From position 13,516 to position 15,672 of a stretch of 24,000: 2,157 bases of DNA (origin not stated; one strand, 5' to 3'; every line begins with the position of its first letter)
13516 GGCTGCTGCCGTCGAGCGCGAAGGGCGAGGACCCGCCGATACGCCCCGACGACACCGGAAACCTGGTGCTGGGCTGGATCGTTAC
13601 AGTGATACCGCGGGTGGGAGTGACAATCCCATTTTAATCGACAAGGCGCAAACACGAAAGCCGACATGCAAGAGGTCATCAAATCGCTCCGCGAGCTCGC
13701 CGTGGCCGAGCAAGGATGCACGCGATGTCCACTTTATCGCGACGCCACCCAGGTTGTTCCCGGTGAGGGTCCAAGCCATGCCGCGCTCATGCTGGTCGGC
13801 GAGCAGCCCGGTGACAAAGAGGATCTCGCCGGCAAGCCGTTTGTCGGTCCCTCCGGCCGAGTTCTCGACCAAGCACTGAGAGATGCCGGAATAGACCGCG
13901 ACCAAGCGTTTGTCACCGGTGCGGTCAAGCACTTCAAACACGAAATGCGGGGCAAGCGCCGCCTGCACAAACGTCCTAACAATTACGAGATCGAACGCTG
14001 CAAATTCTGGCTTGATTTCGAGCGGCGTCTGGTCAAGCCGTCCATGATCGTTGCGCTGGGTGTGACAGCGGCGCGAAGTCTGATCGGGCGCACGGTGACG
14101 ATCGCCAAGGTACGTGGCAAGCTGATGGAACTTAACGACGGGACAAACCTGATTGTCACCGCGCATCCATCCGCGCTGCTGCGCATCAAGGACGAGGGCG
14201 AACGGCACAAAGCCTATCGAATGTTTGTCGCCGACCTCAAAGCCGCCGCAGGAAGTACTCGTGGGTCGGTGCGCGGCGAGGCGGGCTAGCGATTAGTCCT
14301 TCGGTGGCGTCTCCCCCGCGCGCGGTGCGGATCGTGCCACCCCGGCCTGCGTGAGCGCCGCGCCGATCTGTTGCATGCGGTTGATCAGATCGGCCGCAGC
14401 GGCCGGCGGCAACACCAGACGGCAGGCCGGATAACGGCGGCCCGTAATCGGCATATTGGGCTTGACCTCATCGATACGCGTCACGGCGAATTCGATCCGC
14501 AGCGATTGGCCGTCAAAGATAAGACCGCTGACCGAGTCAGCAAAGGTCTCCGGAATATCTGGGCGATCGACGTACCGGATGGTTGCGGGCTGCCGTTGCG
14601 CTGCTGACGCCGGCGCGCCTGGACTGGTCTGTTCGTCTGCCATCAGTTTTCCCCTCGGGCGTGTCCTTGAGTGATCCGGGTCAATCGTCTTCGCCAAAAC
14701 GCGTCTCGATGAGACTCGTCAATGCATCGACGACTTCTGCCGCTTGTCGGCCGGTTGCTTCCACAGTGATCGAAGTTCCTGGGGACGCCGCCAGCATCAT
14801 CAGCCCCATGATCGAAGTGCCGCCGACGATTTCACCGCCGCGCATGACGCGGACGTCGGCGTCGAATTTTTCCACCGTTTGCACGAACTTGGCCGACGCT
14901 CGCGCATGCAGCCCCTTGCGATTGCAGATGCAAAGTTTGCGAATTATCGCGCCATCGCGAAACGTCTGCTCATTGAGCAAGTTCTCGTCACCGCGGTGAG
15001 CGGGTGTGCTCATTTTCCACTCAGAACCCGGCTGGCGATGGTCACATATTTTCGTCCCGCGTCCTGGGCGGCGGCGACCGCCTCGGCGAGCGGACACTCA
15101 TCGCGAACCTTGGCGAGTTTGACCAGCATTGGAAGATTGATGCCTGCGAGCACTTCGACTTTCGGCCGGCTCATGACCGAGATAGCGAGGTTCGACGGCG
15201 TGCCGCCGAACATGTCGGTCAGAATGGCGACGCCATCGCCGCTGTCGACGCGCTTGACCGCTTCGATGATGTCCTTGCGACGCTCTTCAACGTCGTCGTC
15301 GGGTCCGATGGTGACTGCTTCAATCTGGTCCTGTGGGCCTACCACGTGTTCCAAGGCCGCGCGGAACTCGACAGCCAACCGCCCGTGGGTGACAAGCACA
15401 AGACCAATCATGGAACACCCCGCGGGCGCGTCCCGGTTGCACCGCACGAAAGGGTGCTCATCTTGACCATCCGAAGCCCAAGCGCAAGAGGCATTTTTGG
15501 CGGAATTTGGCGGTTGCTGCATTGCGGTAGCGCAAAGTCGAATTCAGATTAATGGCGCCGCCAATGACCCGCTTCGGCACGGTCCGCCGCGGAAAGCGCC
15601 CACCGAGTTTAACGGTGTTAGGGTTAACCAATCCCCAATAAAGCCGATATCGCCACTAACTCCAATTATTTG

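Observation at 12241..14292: Lower-GC insert of about 2 kb breaks the conserved ahcY / ptsH-manX-hprK-chvG-chvI synteny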

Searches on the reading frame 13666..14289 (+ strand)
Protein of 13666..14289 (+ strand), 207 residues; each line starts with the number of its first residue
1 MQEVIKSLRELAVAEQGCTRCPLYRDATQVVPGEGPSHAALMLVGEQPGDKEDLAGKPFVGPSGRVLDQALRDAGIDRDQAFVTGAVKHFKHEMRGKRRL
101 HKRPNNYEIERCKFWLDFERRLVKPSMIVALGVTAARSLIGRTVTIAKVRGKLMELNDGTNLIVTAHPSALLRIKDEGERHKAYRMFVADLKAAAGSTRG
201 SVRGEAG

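Call 3: search_protein_families(library=pfam, proteins=[window:13666-14289:+], max_evalue=0.01)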
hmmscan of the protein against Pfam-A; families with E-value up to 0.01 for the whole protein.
window:13666-14289:+ (207 aa): 1 family
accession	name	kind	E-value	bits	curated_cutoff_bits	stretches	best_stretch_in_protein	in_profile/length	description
PF03167.25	UDG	-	4.1e-29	101.9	24.3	1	32-192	1-141/141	Uracil DNA glycosylase superfamily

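Call 8: find_encoding_contigs(protein=window:13666-14289:+, flank=10000, max_places=10)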
Protein window:13666-14289:+ (207 aa): 2 contigs read that carry it; 2 places shown.
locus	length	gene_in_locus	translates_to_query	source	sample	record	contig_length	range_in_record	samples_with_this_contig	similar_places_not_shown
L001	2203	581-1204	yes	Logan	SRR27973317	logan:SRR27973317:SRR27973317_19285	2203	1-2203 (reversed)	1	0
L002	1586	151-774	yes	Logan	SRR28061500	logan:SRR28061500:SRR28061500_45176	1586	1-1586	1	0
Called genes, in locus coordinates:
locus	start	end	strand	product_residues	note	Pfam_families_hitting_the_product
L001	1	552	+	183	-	?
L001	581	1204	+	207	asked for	PF03167:UDG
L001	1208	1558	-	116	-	-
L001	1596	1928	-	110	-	PF00381:PTS-HPr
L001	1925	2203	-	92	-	?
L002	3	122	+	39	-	?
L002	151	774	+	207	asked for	PF03167:UDG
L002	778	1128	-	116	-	-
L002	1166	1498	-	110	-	PF00381:PTS-HPr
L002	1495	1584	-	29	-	?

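Call 14: search_solved_structures(query=window:13666-14289:+, show_alignments=2)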
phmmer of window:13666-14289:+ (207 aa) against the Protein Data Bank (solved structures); distinct sequences matched with E-value up to 0.001: 29.
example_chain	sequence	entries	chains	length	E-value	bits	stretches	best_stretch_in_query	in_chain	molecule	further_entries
6ajo_A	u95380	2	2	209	1.1e-52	181.9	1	7-195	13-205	Uracil DNA glycosylase superfamily protein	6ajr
6iod_A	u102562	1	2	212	1.1e-52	181.9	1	7-195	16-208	Phage SPO1 DNA polymerase-related protein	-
8iie_A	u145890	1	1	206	1.2e-52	181.7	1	7-195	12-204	Type-4 uracil-DNA glycosylase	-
6ail_A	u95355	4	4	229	1.5e-52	181.5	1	7-195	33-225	Uracil DNA glycosylase X | Uracil DNA glycosylase superfamily protein | Phage SPO1 DNA polymerase-related protein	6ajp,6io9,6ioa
6ajq_A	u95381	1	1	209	2.8e-52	180.6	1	7-195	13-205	Uracil DNA glycosylase superfamily protein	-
6l5a_A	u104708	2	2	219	1.2e-51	178.6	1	7-196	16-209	Uracil DNA glycosylase superfamily protein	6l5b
6ioc_A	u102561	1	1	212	1.5e-51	178.2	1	7-195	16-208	Phage SPO1 DNA polymerase-related protein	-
6l6s_A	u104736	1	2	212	1.5e-51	178.2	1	7-195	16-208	Phage SPO1 DNA polymerase-related protein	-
8iip_A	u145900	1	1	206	1.6e-51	178.1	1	7-195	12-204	Type-4 uracil-DNA glycosylase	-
8iio_A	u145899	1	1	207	1.6e-51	178.1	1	7-195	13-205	Type-4 uracil-DNA glycosylase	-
6ajs_A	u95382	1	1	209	1.9e-51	177.9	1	7-195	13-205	Uracil DNA glycosylase superfamily protein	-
8iim_A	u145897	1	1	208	2.1e-51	177.7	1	7-195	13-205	Type-4 uracil-DNA glycosylase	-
8iin_A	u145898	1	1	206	2.3e-51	177.6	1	7-195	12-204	Type-4 uracil-DNA glycosylase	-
8iif_A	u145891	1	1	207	2.8e-51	177.3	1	7-195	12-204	Type-4 uracil-DNA glycosylase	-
8iij_A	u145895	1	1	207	2.8e-51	177.3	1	7-195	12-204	Type-4 uracil-DNA glycosylase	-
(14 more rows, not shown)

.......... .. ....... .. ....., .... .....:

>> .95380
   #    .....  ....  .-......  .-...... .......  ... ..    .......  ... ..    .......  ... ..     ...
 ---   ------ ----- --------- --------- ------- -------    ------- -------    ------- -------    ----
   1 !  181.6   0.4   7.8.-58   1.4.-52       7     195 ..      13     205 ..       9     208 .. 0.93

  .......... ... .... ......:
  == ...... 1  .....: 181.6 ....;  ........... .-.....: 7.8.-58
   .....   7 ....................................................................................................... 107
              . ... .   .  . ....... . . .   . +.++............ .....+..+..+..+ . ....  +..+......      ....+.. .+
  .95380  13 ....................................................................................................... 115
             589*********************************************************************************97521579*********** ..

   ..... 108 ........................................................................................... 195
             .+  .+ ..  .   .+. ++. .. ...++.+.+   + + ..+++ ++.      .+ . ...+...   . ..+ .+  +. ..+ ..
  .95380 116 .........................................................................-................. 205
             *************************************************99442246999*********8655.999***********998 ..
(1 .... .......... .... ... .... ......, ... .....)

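Call 15: search_protein_families(library=ncbifam, proteins=[window:13666-14289:+], max_evalue=1)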
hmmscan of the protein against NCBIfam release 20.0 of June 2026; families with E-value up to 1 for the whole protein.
window:13666-14289:+ (207 aa): 3 families
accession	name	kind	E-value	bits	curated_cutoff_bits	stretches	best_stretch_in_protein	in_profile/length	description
TIGR03914.1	UDG_fam_dom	hypoth_equivalog_domain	3.6e-84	282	189.95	1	6-193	43-230/231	UdgX family uracil-DNA binding protein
TIGR00758.1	UDG_fam4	subfamily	3.5e-38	131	125.3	1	18-177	1-156/173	uracil-DNA glycosylase, family 4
NF040953.1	Arch_udg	equivalog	1.9e-35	122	250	1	13-174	6-168/184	type-4 uracil-DNA glycosylase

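Call 60: search_protein_families(library=padloc, proteins=[window:13666-14289:+], max_evalue=0.1)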
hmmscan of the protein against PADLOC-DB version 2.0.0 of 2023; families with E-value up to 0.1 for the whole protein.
window:13666-14289:+ (207 aa): 0 families

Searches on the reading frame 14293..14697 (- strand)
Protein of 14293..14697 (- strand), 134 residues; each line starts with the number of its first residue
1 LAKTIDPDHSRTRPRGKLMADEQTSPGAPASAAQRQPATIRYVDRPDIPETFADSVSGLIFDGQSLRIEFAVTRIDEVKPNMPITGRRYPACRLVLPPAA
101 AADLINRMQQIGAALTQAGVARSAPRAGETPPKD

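Call 3: search_protein_families(library=pfam, proteins=[window:14293-14697:-], max_evalue=0.01)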
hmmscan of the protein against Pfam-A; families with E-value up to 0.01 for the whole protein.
window:14293-14697:- (134 aa): 0 families

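Call 15: search_protein_families(library=ncbifam, proteins=[window:14293-14697:-], max_evalue=1)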
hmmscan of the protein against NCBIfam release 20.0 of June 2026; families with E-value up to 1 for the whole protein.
window:14293-14697:- (134 aa): 0 families

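Call 60: search_protein_families(library=padloc, proteins=[window:14293-14643:-], max_evalue=0.1)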
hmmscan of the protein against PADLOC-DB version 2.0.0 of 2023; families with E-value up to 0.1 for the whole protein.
window:14293-14643:- (116 aa): 0 families

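Call 76: search_protein_families(library=pfam, proteins=[window:14293-14643:-], max_evalue=10)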
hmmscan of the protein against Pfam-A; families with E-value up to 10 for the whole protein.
window:14293-14643:- (116 aa): 0 families

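Call 85: search_solved_structures(query=A6, max_evalue=10)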
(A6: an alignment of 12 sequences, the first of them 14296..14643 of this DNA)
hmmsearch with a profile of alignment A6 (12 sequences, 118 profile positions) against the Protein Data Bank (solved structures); distinct sequences matched with E-value up to 10: 0.

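Call 90: predict_structure(protein=window:14296-14643:-)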
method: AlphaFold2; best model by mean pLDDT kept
length: 116 residues; sequences in the alignment: 1
mean_pLDDT: 66.4   pTM: 0.43
mean pLDDT of the five models: 66.4, 62.5, 61.3, 57.9, 56.3
residues with pLDDT >= 90: 9; 70-90: 47; 50-70: 30; < 50: 30
segments of 3 or more residues with pLDDT < 50: 1-11, 13-23, 105-107
pLDDT, mean of each block of 10 residues (from residue 1): 43 41 50 67 86 75 69 85 90 84 52 49
secondary structure, 60 per line:
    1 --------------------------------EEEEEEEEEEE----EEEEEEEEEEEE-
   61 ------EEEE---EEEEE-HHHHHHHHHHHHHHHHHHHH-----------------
elements in order: E33-43 E48-59 E67-70 E74-78 H80-99

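Call 92: fold_search(model_id=the predicted structure, library=pdb)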
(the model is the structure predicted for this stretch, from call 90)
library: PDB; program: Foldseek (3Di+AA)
matches with E <= 10: 466; with E <= 0.001: 0
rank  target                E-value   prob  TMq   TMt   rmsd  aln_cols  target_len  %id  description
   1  6yfe_AA               3.6e-01  0.21  0.20  0.18  11.9        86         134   16  Virus-like particle of Beihai levi-like virus 19 (released 2020-09-02)
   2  6yfe_AB               3.8e-01  0.30  0.22  0.21   8.7        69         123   20  Virus-like particle of Beihai levi-like virus 19 (released 2020-09-02)
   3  8y3n_C                4.8e-01  0.28  0.26  0.25  11.6       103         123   12  The self-assembled nanotube of CPC46A/Q70C (released 2024-11-06)
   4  4zor_C                5.8e-01  0.20  0.27  0.26  11.9       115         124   12  The structure of the S37P MS2 viral capsid assembly. (released 2016-09-07)
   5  2x42                  6.5e-01  0.33  0.24  0.04  13.7        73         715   16  Structure of beta-glucosidase 3B from Thermotoga neapolitana in complex with alpha-D-glucose (released 2010-02-09)
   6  4zor_B                7.3e-01  0.18  0.26  0.25  11.7       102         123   12  The structure of the S37P MS2 viral capsid assembly. (released 2016-09-07)
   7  8y3v_A                8.2e-01  0.15  0.21  0.20  11.0        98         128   11  The self-assembled nanotube of CPC46A/Q70V (released 2024-11-06)
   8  9kn3_B                8.2e-01  0.13  0.19  0.16   8.2        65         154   14  Cryo-EM structure of LptDEM complex from Escherichia coli (released 2025-07-23)
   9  5fs4_A                8.7e-01  0.14  0.23  0.23  13.7       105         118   15  Bacteriophage AP205 coat protein (released 2016-09-21)
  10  6yfs_AB               8.7e-01  0.14  0.20  0.19  12.2       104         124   14  Virus-like particle of bacteriophage PQ-465 (released 2020-09-02)
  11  1gav_0                9.3e-01  0.38  0.28  0.26   9.3        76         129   14  BACTERIOPHAGE GA PROTEIN CAPSID (released 1997-09-04)
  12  3abz_C                9.3e-01  0.21  0.21  0.03  14.0        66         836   14  Crystal structure of Se-Met labeled Beta-glucosidase from Kluyveromyces marxianus (released 2010-08-11)
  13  5iv8_D                9.8e-01  0.10  0.20  0.15  16.6        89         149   16  The LPS Transporter LptDE from Klebsiella pneumoniae, core complex (released 2016-05-18)
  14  1lar_B                1.0e+00  0.44  0.30  0.07  11.6        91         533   16  CRYSTAL STRUCTURE OF THE TANDEM PHOSPHATASE DOMAINS OF RPTP LAR (released 2000-04-25)
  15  8y3n_A                1.0e+00  0.23  0.26  0.25   7.0        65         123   20  The self-assembled nanotube of CPC46A/Q70C (released 2024-11-06)
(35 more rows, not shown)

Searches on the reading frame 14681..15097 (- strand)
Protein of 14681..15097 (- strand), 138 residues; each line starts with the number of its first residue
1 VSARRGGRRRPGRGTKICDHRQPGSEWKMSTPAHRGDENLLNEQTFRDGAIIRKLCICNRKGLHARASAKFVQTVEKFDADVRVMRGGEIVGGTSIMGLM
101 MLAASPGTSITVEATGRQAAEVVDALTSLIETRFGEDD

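Call 3: search_protein_families(library=pfam, proteins=[window:14681-15097:-], max_evalue=0.01)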
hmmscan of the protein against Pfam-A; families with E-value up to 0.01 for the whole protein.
window:14681-15097:- (138 aa): 1 family
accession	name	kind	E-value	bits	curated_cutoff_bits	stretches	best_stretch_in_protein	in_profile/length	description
PF00381.24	PTS-HPr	-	2.1e-25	89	23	1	53-131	3-80/81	PTS HPr component phosphorylation site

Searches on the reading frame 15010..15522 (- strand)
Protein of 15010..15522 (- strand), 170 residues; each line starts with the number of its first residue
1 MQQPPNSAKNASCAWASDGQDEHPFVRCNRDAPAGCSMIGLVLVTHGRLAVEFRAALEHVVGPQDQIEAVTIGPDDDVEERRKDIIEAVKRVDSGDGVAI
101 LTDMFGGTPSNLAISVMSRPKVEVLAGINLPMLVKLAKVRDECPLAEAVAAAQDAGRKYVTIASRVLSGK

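Call 3: search_protein_families(library=pfam, proteins=[window:15010-15522:-], max_evalue=0.01)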
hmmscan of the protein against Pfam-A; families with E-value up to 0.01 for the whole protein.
window:15010-15522:- (170 aa): 1 family
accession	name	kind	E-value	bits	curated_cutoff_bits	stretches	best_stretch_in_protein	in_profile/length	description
PF03610.21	EIIA-man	-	5.8e-30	104.2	21.4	1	40-152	1-115/116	PTS system fructose IIA component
